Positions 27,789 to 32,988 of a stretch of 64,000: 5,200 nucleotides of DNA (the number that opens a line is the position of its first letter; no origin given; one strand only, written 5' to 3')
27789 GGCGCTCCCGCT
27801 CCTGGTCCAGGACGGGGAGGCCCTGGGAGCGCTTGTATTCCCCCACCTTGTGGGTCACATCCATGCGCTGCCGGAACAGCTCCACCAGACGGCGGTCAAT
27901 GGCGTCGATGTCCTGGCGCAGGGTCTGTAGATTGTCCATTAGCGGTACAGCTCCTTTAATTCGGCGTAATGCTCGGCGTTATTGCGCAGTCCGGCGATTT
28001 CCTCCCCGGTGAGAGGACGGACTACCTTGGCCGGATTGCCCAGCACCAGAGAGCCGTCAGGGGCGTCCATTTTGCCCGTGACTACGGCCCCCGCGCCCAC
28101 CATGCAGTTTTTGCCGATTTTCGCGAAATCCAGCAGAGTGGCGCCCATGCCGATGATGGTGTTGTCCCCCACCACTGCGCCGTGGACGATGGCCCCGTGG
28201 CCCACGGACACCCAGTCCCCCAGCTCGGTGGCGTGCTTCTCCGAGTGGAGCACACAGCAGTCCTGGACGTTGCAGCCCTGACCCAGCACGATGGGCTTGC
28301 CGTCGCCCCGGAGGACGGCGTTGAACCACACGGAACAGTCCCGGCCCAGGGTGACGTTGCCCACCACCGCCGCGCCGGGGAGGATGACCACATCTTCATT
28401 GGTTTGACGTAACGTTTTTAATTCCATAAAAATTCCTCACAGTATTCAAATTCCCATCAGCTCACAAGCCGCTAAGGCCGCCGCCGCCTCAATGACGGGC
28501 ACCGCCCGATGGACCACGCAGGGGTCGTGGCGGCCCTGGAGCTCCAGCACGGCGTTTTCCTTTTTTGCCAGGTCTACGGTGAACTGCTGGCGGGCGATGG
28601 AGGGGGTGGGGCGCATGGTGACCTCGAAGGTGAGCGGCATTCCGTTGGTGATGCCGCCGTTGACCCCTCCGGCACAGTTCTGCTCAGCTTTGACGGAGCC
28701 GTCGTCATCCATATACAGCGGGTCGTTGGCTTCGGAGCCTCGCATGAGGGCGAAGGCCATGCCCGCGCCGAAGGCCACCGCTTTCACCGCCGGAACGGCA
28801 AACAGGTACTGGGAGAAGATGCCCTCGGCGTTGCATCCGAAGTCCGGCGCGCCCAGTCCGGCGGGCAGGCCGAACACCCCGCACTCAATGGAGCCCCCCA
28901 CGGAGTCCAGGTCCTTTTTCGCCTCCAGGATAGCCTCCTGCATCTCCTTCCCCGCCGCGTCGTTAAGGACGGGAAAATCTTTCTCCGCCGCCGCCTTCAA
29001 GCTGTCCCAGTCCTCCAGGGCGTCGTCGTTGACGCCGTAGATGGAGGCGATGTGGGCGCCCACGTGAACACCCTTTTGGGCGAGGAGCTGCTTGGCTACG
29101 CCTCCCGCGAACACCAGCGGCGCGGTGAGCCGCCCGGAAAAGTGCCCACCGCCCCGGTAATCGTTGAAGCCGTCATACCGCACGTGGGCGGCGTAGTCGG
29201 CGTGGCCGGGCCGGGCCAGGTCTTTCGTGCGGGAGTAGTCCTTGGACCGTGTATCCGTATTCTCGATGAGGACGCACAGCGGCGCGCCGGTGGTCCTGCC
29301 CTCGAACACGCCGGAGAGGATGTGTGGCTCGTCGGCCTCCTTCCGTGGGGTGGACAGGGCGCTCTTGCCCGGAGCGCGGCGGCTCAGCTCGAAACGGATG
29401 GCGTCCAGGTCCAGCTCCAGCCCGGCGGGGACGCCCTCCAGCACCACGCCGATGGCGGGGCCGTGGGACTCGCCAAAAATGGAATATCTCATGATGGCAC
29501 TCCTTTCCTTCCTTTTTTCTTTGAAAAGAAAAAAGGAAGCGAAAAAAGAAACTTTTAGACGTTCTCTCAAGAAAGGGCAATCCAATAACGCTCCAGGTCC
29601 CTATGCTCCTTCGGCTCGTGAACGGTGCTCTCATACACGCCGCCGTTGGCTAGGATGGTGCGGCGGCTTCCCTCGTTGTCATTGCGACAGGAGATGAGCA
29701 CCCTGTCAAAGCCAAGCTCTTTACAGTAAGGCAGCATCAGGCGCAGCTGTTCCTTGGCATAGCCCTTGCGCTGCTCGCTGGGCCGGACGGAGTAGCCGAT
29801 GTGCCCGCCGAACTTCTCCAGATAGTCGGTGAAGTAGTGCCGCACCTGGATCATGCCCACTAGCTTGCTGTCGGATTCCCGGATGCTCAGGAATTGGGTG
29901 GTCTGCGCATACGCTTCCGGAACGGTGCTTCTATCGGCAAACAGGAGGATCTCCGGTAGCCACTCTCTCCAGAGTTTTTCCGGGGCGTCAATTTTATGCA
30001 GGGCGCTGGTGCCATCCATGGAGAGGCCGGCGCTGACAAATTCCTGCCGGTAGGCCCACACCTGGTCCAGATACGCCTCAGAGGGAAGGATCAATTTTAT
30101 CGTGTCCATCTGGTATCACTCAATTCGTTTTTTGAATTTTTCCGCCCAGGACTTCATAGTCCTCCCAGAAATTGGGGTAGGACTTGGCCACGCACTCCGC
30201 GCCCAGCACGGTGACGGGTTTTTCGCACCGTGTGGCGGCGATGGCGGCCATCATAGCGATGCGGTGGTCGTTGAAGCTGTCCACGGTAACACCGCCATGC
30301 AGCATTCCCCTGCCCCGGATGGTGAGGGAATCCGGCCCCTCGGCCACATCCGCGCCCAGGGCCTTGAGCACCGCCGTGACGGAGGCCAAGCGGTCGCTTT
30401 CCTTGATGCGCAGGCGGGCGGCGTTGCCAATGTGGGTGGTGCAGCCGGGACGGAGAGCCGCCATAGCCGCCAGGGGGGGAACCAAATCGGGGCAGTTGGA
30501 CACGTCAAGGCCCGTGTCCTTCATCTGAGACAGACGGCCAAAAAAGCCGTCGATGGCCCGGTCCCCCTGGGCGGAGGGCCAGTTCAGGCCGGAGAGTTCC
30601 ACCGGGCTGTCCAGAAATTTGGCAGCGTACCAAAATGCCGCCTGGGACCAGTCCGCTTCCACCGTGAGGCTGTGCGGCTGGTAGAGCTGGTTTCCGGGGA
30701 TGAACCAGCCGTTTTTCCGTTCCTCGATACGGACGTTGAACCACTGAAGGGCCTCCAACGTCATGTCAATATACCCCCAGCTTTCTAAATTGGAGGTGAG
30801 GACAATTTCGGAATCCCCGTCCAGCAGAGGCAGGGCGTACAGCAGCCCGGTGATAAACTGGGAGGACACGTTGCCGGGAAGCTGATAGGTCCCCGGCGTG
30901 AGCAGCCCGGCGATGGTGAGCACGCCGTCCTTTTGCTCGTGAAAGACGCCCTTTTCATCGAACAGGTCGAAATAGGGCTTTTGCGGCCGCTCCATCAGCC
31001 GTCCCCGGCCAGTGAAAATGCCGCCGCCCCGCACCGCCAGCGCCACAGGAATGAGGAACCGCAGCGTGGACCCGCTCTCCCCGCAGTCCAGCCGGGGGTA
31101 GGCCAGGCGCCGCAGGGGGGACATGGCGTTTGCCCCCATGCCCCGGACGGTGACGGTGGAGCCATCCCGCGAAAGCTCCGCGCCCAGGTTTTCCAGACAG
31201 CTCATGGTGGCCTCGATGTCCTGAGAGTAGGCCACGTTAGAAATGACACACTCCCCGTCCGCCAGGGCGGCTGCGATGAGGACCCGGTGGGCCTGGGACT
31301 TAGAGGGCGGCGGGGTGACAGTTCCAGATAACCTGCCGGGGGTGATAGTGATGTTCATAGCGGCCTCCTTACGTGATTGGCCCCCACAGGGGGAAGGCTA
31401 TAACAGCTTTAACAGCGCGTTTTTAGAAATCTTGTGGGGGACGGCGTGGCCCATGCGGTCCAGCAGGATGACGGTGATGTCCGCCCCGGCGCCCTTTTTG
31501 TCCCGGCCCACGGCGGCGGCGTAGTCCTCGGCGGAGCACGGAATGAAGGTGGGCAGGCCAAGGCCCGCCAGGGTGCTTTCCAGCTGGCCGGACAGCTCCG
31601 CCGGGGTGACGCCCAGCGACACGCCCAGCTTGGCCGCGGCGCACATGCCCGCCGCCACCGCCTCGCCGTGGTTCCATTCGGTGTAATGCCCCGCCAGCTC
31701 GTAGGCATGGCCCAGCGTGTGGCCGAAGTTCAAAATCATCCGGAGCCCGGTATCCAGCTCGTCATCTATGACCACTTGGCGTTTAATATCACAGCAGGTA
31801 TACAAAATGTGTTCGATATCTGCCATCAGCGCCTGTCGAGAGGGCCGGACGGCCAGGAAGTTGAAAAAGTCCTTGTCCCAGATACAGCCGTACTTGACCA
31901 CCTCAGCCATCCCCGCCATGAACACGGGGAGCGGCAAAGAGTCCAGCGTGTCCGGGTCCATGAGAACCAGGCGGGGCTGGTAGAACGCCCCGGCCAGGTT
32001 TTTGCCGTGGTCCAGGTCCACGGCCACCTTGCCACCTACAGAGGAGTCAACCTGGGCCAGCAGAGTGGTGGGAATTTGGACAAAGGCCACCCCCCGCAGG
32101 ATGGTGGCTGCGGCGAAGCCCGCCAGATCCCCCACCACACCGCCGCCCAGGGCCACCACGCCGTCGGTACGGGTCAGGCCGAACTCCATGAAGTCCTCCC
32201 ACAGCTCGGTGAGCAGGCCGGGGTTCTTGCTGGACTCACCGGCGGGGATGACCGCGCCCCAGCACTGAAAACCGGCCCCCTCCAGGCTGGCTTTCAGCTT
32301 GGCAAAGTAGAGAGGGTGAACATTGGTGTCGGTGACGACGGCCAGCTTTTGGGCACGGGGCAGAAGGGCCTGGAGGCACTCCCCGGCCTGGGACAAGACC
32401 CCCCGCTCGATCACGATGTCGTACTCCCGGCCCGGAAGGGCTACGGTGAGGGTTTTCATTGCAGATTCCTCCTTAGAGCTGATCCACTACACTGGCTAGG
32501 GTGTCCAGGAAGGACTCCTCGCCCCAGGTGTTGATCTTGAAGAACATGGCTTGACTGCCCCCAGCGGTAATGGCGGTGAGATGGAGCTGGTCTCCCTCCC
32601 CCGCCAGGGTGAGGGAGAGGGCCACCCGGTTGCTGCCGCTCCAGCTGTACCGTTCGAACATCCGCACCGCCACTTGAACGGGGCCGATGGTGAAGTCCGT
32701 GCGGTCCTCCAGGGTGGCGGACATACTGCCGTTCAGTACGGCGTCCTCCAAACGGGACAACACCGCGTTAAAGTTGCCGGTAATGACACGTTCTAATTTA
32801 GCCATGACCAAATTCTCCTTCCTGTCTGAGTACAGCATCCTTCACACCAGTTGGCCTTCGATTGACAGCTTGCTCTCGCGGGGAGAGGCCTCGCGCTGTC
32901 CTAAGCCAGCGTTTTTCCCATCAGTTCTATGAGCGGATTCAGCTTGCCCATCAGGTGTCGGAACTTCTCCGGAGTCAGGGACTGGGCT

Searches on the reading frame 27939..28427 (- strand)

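Call 6: search_protein_families(library=ncbifam, proteins=[window:27939-28427:-])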
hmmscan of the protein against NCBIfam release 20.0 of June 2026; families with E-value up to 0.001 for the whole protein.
window:27939-28427:- (162 aa): 37 families (the best 25 are shown)
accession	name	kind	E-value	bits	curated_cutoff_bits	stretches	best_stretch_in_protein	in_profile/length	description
NF050158.1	CarbAnhydGPos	equivalog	2.5e-41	141.2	250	1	9-162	12-166/172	gamma carbonic anhydrase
TIGR02287.1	PaaY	equivalog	1.4e-36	126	319.6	1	11-157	13-160/192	phenylacetic acid degradation protein PaaY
NF010150.1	PRK13627.1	equivalog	1.7e-26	93.2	305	1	12-158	16-163/196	carnitine operon protein CaiE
TIGR03570.1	NeuD_NnaD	subfamily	2e-18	66.7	160.8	1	49-134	115-202/202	NeuD/PglB/VioB family sugar acetyltransferase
NF040597.1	carb_anhyd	equivalog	5.1e-18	65.5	380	2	10-64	64-119/248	carbonic anhydrase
NF041874.1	EPS_EpsC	equivalog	3.8e-13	49.5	150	1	46-137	82-165/168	serine O-acetyltransferase EpsC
NF053794.1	beta_CO2some_M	equivalog_domain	5.6e-10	38.9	550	1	11-128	24-152/320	beta-carboxysome scaffolding protein CcmM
NF007240.0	PRK09677.1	equivalog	6.2e-10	38.9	243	1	84-139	131-184/192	putative lipopolysaccharide biosynthesis O-acetyl transferase WbbJ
NF002060.0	PRK00892.1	subfamily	1.3e-09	37.7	207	1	66-120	113-168/345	UDP-3-O-(3-hydroxymyristoyl)glucosamine N-acyltransferase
TIGR01853.1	lipid_A_lpxD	equivalog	2e-09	36.8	242.5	1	66-116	122-173/325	UDP-3-O-(3-hydroxymyristoyl)glucosamine N-acyltransferase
TIGR03532.1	DapD_Ac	equivalog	3.4e-09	36.7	231.75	1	69-125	101-158/231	2,3,4,5-tetrahydropyridine-2,6-dicarboxylate N-acetyltransferase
NF003657.0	PRK05289.1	equivalog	6e-09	35.4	226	1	65-161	123-217/264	acyl-ACP--UDP-N-acetylglucosamine O-acyltransferase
TIGR01172.1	cysE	equivalog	7.7e-09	35.8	210.65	1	44-134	80-162/162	serine O-acetyltransferase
TIGR01852.1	lipid_A_lpxA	equivalog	9.3e-09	34.9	231.05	1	65-150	118-198/254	acyl-ACP--UDP-N-acetylglucosamine O-acyltransferase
TIGR03308.1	phn_thr-fam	hypoth_equivalog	4.1e-08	33.3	201.65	1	83-146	108-169/204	phosphonate metabolim protein, transferase hexapeptide repeat family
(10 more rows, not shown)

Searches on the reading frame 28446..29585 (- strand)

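Call 6: search_protein_families(library=ncbifam, proteins=[window:28446-29585:-])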
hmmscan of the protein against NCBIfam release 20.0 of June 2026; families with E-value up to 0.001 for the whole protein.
window:28446-29585:- (379 aa): 3 families
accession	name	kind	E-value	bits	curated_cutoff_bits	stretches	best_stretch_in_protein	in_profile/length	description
NF003793.1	PRK05382.1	equivalog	2.5e-117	391.5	321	1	33-375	1-340/344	chorismate synthase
TIGR00033.1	aroC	equivalog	8.9e-108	360.4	212.2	1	32-372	1-339/351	chorismate synthase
NF009113.0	PRK12463.1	equivalog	9.1e-46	156.6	799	1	32-370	1-357/390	chorismate synthase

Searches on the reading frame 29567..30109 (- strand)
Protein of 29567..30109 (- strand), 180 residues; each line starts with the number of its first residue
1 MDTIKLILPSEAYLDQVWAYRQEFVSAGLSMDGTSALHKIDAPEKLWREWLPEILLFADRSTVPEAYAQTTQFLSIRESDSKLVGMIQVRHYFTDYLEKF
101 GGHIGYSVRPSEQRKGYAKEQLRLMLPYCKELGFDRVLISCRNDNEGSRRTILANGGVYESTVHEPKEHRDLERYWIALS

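Call 6: search_protein_families(library=ncbifam, proteins=[window:29567-30109:-])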
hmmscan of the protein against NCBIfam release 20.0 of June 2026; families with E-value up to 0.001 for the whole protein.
window:29567-30109:- (180 aa): 1 family
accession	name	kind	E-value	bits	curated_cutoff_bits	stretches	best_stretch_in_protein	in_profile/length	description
NF007539.0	PRK10151.1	equivalog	0.00041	20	184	1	81-165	76-158/179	50S ribosomal protein L7/L12-serine acetyltransferase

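Call 10: search_protein_families(library=pfam, proteins=[window:29567-30109:-])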
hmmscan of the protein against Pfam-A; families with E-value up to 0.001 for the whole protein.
window:29567-30109:- (180 aa): 2 families
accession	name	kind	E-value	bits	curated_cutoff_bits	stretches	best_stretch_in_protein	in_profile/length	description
PF13302.13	Acetyltransf_3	-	2e-12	48.4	25.4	1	69-156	52-136/138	Acetyltransferase (GNAT) domain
PF00583.31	Acetyltransf_1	-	2e-10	41.4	20.7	1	70-150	31-109/116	Acetyltransferase (GNAT) family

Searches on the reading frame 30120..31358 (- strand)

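Call 6: search_protein_families(library=ncbifam, proteins=[window:30120-31358:-])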
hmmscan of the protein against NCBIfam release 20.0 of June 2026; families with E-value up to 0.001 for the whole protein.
window:30120-31358:- (412 aa): 6 families
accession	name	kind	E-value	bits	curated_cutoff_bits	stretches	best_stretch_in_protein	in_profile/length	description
TIGR01356.1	aroA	equivalog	9e-92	308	287.25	1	12-405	1-413/415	3-phosphoshikimate 1-carboxyvinyltransferase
NF008816.0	PRK11860.1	equivalog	6.9e-55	186.4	943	1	11-401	16-432/662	bifunctional 3-phosphoshikimate 1-carboxyvinyltransferase/cytidylate kinase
NF011381.1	PRK14806.1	equivalog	1.7e-33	115.9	902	2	293-405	618-727/733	bifunctional prephenate dehydrogenase/3-phosphoshikimate 1-carboxyvinyltransferase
NF006873.0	PRK09369.1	subfamily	4.6e-12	45.3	297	1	9-72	11-75/419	UDP-N-acetylglucosamine 1-carboxyvinyltransferase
TIGR01072.1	murA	equivalog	5.3e-11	41.9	392.7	1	9-72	11-75/416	UDP-N-acetylglucosamine 1-carboxyvinyltransferase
NF009470.0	PRK12830.1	equivalog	8.7e-07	28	552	1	8-78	9-80/417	UDP-N-acetylglucosamine 1-carboxyvinyltransferase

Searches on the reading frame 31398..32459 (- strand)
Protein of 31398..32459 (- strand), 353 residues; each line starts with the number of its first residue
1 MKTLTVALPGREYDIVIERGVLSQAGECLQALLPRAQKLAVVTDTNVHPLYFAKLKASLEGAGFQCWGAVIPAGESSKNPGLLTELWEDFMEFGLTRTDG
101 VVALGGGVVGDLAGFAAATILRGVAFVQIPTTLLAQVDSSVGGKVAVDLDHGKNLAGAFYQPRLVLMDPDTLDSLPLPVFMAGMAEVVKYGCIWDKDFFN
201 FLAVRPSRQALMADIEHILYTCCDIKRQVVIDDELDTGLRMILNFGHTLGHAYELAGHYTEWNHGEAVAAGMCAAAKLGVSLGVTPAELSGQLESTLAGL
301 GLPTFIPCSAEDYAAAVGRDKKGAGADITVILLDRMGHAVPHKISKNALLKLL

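Call 6: search_protein_families(library=ncbifam, proteins=[window:31398-32459:-])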
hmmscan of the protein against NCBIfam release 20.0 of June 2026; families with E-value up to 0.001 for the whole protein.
window:31398-32459:- (353 aa): 8 families
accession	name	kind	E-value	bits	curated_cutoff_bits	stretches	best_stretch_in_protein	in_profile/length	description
TIGR01357.1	aroB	equivalog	7.2e-105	351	305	1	13-350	1-340/344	3-dehydroquinate synthase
NF010627.0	PRK14021.1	equivalog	1.5e-61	208.5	565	1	12-340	188-523/542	bifunctional shikimate kinase/3-dehydroquinate synthase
TIGR04425.1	P_lya_rel_AroB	hypoth_equivalog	2.4e-61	207.7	400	1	28-339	19-326/348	AroB-related putative sugar phosphate phospholyase (cyclizing)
NF004852.0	PRK06203.1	equivalog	5.4e-48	163.8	333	1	69-340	92-374/407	3-dehydroquinate synthase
NF010556.0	PRK13951.1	equivalog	2.9e-38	132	560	1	70-274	210-411/492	bifunctional shikimate kinase AroK/3-dehydroquinate synthase AroB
NF041822.1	daptide_DH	equivalog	0.00017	20.6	300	0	122-188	103-168/363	daptide-type RiPP biosynthesis dehydogenase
NF053832.1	GlycoaldRedHalo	equivalog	0.00036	19.8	550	1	16-187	12-172/363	glycolaldehyde reductase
NF006941.0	PRK09423.1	subfamily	0.00048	19.1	336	0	16-186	12-171/367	glycerol dehydrogenase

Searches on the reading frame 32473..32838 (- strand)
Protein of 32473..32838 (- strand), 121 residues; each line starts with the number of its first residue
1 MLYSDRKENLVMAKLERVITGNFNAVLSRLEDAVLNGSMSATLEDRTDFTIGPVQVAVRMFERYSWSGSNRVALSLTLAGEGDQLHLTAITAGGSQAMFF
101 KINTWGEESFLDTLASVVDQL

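Call 6: search_protein_families(library=ncbifam, proteins=[window:32473-32838:-])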
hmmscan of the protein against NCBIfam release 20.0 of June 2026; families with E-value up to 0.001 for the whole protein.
window:32473-32838:- (121 aa): 0 families

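Call 10: search_protein_families(library=pfam, proteins=[window:32473-32838:-])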
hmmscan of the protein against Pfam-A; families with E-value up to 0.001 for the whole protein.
window:32473-32838:- (121 aa): 1 family
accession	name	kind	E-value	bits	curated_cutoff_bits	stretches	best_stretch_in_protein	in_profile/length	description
PF19524.4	DUF6054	-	5e-43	145.9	27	1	12-120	1-109/111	Family of unknown function (DUF6054)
